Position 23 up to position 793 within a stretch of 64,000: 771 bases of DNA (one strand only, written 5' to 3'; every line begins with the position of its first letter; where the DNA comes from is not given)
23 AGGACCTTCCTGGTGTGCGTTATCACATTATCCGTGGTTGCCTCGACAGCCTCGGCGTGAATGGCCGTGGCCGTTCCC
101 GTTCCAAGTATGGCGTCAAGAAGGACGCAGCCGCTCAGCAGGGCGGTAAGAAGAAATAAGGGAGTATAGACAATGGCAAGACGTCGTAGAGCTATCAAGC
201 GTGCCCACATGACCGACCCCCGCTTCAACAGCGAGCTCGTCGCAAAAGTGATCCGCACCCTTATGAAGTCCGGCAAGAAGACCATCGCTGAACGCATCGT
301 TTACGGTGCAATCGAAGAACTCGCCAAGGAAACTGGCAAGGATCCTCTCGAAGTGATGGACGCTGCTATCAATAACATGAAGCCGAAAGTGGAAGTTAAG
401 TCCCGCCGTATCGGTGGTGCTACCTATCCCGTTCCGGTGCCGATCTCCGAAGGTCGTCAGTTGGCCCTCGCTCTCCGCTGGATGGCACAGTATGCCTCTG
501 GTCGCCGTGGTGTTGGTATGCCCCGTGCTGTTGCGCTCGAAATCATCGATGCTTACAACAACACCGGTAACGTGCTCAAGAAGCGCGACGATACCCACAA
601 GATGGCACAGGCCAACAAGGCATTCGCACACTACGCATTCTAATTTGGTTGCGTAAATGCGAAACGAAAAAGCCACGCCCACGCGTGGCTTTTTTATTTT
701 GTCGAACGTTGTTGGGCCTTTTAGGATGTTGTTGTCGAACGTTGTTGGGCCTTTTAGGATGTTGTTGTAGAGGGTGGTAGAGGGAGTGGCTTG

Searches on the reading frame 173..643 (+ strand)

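Call 46: search_protein_families(library=pfam, max_evalue=0.00001, proteins=[window:173-643:+])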
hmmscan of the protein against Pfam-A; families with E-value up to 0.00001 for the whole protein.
window:173-643:+ (156 aa): 1 family
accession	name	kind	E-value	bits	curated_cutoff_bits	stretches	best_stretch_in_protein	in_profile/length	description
PF00177.27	Ribosomal_S7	-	1.1e-55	187.8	24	1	3-149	2-148/148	Ribosomal protein S7p/S5e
